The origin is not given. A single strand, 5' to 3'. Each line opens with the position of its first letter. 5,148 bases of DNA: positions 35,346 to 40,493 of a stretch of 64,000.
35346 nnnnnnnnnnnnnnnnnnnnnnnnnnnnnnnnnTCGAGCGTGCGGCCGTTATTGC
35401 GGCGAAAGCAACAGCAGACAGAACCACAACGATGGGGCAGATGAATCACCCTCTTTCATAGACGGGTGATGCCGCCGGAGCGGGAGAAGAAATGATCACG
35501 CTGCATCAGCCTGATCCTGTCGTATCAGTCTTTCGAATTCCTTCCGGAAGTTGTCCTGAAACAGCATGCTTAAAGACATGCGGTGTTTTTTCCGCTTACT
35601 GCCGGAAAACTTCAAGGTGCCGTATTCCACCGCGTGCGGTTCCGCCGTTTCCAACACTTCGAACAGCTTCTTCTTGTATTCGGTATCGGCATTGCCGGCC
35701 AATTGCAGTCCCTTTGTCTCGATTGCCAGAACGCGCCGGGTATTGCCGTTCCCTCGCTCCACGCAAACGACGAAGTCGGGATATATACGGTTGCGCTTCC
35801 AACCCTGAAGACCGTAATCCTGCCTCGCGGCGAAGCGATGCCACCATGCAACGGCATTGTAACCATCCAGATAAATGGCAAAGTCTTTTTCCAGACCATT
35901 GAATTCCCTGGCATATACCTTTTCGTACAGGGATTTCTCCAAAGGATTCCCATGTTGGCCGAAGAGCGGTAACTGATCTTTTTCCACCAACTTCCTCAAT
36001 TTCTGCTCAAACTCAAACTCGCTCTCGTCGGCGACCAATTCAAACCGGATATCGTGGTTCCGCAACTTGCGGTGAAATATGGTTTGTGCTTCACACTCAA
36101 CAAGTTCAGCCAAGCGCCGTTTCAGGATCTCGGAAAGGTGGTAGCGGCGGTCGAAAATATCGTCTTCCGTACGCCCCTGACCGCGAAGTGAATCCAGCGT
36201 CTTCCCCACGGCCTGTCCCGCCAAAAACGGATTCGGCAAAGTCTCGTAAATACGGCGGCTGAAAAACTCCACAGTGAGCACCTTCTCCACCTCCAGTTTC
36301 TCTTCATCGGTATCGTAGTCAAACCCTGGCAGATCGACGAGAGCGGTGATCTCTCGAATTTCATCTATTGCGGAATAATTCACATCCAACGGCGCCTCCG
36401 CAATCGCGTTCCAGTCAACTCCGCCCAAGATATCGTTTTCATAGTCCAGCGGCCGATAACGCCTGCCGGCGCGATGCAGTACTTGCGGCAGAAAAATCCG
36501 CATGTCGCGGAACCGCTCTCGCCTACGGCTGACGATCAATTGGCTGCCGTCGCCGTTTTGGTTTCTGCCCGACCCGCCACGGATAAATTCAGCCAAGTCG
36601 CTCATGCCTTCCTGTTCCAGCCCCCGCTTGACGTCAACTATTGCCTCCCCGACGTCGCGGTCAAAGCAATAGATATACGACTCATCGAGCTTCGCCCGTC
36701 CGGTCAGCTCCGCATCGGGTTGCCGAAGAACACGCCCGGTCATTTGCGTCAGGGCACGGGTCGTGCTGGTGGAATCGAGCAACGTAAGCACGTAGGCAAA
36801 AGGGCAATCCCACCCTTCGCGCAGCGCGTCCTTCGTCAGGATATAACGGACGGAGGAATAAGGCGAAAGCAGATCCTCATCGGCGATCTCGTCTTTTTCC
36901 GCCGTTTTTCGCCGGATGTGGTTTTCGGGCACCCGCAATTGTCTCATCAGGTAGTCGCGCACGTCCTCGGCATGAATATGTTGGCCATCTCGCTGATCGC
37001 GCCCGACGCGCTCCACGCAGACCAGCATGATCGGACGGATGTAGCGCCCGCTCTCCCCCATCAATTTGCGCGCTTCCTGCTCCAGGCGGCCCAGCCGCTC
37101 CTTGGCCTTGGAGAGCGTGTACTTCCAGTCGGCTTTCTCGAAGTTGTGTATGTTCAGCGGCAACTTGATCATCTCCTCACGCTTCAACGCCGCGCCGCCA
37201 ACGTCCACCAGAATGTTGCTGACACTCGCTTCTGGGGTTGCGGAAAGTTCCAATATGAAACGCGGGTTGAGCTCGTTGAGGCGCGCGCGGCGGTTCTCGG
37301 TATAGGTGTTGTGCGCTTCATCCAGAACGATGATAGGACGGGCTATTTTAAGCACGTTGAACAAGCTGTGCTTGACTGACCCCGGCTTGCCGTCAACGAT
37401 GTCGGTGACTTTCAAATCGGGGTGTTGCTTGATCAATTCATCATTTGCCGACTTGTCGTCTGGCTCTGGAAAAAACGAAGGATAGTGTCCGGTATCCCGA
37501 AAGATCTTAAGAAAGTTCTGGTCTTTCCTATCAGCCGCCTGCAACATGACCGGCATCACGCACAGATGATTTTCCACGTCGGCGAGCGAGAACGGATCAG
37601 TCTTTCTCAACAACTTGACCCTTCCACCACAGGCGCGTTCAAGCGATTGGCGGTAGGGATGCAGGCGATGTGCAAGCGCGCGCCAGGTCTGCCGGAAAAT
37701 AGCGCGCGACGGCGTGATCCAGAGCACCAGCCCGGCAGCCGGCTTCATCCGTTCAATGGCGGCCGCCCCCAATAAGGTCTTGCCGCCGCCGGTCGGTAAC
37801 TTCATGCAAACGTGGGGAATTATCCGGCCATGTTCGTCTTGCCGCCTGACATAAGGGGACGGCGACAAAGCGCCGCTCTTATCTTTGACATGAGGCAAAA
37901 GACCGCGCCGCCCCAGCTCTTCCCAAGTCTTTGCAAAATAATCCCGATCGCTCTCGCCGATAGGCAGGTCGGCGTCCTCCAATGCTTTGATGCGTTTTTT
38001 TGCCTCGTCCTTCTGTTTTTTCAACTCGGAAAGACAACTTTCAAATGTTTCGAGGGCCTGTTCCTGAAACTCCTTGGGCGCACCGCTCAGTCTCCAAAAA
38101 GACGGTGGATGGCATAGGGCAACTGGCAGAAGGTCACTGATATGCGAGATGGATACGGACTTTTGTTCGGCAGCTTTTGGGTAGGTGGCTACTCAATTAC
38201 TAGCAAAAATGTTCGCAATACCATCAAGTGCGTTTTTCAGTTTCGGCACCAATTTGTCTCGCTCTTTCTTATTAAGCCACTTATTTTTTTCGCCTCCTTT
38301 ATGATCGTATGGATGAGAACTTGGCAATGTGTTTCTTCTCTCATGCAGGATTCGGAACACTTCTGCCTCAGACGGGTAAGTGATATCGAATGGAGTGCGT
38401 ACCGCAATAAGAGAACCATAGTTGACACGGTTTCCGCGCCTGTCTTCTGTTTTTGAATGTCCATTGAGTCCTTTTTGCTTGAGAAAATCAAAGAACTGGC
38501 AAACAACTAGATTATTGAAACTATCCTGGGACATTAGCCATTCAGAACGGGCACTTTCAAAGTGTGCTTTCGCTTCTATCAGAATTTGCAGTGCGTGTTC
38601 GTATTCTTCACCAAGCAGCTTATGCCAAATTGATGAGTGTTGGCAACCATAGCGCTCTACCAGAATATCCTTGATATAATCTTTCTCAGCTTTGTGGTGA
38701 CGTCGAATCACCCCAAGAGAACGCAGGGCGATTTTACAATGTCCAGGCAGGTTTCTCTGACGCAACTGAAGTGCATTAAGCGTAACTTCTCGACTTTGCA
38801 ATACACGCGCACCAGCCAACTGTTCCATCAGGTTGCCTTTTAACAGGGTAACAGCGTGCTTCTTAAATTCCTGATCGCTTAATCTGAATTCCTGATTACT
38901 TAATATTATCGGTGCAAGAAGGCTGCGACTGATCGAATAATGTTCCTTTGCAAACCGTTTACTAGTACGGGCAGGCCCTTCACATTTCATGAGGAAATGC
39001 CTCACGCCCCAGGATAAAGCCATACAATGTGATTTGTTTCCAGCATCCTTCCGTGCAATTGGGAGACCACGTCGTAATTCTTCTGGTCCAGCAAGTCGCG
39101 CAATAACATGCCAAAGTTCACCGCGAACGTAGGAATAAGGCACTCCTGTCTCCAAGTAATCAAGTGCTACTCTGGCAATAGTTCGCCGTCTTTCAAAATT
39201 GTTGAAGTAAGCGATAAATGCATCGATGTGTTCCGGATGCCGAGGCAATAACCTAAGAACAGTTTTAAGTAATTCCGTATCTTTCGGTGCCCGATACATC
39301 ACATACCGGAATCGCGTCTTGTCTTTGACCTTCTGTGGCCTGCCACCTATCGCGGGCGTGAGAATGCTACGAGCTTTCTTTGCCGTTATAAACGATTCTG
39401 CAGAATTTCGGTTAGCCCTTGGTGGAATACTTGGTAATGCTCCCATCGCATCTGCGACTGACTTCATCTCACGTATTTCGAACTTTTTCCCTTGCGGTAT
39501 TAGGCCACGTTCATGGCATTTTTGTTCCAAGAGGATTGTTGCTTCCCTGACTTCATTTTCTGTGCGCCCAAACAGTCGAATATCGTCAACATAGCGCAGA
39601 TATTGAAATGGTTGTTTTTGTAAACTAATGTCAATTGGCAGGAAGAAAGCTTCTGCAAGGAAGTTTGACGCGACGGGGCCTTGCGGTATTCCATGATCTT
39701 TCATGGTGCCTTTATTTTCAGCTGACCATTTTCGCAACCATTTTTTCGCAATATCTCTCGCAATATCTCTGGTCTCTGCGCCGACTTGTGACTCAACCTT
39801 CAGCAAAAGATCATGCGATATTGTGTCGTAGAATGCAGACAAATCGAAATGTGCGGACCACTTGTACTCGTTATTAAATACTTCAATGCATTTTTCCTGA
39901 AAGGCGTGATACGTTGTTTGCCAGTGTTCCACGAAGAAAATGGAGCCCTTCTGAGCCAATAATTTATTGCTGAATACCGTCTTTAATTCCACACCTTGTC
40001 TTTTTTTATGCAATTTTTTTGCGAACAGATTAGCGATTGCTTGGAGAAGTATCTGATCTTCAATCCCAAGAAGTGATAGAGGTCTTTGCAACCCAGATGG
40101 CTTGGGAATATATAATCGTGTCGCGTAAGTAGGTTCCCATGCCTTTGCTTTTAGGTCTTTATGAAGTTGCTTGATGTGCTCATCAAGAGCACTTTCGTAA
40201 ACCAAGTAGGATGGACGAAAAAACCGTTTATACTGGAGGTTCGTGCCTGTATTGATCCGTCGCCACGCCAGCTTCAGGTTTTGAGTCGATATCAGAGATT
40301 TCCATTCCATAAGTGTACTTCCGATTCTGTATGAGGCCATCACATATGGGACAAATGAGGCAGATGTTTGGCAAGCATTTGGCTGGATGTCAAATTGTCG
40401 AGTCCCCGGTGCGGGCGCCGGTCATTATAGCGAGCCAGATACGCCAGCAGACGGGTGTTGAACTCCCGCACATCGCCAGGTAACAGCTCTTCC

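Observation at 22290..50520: Four internally deleted IS481-like elements, each pointing into the start of an adjacent gene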

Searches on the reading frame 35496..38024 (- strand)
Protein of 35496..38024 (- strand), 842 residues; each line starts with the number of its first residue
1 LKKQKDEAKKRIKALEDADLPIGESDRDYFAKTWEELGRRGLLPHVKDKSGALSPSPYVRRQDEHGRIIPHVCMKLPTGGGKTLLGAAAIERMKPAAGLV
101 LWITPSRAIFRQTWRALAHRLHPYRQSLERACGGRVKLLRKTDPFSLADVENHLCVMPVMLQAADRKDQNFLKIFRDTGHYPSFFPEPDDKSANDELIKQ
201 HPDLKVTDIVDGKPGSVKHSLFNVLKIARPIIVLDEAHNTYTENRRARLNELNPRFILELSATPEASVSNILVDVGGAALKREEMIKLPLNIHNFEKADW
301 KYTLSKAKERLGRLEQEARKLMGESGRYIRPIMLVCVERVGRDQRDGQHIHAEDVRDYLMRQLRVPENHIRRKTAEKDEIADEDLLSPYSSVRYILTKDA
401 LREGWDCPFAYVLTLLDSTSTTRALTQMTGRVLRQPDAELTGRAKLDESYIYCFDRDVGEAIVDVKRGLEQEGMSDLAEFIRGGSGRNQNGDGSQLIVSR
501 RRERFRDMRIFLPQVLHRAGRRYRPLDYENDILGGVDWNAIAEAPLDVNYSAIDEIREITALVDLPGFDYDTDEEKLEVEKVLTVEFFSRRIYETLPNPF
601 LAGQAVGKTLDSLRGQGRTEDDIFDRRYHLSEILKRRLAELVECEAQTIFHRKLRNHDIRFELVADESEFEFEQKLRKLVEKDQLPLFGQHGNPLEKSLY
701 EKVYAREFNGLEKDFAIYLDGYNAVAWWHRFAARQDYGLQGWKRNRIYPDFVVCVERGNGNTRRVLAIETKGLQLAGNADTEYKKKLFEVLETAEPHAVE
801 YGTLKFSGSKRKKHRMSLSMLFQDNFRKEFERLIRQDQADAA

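Call 24: search_protein_families(library=padloc, proteins=[window:35496-38024:-], max_evalue=0.001)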
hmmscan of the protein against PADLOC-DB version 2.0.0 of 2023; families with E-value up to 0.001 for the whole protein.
window:35496-38024:- (842 aa): 8 families
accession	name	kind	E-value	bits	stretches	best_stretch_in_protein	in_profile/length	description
PDLC03653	REase_III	-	4.7e-227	754.2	1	28-829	46-877/883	Type III restriction enzyme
PDLC03650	REase_III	-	3.2e-53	179.4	1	69-453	57-439/898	Type III restriction enzyme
PDLC03647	REase_III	-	2.6e-11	40.4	2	383-436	498-551/989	Type III restriction enzyme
PDLC03649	REase_III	-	8.4e-11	38.5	1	378-449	479-551/973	Type III restriction enzyme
PDLC02707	PbeA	-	5.5e-08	29.8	0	359-436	539-618/672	PbeA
PDLC03648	REase_III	-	9.7e-07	25.3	1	220-456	123-375/871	Type III restriction enzyme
PDLC02704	PbeA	-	3.2e-05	20.6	0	228-269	383-423/682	PbeA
PDLC04531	PDC-M23B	-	7.3e-05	19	1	72-133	316-381/1060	-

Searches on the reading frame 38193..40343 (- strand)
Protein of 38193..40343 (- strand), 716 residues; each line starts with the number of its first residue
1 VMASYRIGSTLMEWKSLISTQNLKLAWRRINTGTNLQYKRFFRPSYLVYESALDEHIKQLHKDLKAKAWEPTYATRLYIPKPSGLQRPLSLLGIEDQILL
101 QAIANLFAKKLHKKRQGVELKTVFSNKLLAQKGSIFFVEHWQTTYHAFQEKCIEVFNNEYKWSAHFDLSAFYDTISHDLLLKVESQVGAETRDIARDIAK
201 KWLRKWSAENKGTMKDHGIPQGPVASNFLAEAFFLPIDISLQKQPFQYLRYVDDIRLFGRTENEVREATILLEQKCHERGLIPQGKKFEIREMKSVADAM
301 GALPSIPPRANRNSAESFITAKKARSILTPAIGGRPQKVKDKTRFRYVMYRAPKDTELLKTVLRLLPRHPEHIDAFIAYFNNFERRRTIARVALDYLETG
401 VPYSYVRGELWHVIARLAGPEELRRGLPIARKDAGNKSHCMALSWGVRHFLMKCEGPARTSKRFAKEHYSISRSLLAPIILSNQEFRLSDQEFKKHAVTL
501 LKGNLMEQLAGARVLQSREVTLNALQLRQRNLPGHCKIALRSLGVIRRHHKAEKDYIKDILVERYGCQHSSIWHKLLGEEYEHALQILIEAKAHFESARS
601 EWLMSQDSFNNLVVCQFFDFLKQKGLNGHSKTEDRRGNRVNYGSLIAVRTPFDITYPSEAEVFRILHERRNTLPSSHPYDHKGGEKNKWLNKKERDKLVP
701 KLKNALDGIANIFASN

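Call 10: search_protein_families(library=pfam, proteins=[window:38193-40343:-], max_evalue=0.01)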
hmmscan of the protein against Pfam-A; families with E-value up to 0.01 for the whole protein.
window:38193-40343:- (716 aa): 1 family
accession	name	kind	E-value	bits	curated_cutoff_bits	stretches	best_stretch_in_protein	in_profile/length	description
PF00078.32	RVT_1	-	7.1e-17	62.2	29.6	1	79-291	1-192/205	Reverse transcriptase (RNA-dependent DNA polymerase)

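Call 18: find_encoding_contigs(protein=window:38193-40310:-, flank=6000, max_places=6)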
Protein window:38193-40310:- (705 aa): 1 contig read that carries it; 1 place shown.
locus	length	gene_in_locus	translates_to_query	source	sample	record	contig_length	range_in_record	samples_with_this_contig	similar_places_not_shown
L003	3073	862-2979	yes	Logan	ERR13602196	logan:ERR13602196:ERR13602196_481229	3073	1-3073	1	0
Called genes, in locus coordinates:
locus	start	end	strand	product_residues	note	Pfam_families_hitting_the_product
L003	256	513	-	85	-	-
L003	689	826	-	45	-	-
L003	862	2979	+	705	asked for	PF00078:RVT_1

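Call 24: search_protein_families(library=padloc, proteins=[window:38193-40310:-], max_evalue=0.001)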
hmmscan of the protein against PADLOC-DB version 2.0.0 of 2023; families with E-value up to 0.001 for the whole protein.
window:38193-40310:- (705 aa): 69 families (the best 25 are shown)
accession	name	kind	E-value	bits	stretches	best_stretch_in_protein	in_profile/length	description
PDLC03756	RT_UG19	-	1.2e-144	481.4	1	2-701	2-560/562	DRT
PDLC03759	RT_UG21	-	3.5e-61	205.5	1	7-403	2-404/503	DRT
PDLC03771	RT_UG32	-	3.9e-43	145.9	1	30-426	48-428/521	DRT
PDLC03783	Drt8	-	7e-35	119.3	1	44-294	37-273/493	DRT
PDLC03761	RT_UG23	-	3.1e-32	109.8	1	44-388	38-368/489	DRT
PDLC03758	RT_UG20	-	6e-29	99.5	1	6-285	8-273/511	DRT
PDLC01136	RT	-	2.4e-28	97.3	2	139-276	118-241/263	RT (reverse transcriptase)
PDLC03785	RT_UG9_large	-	1.9e-27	93.9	1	28-284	259-505/772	DRT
PDLC03773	RT_UG34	-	1.7e-25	88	1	25-282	28-289/512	DRT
PDLC03760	RT_UG22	-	6.5e-25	86.1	1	39-287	36-247/476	DRT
PDLC03766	Drt9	-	1.5e-21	74.7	1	24-270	51-269/488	DRT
PDLC03754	RT_UG17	-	3.6e-21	73.5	1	144-284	122-261/429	DRT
PDLC03774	RT_UG35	-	5.5e-21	72.5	1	2-284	319-590/938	DRT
PDLC03749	RT_UG13a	-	1.3e-18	65.3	1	4-380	14-396/589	DRT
PDLC03750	RT_UG13b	-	1.5e-18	65.1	1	40-282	31-290/430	DRT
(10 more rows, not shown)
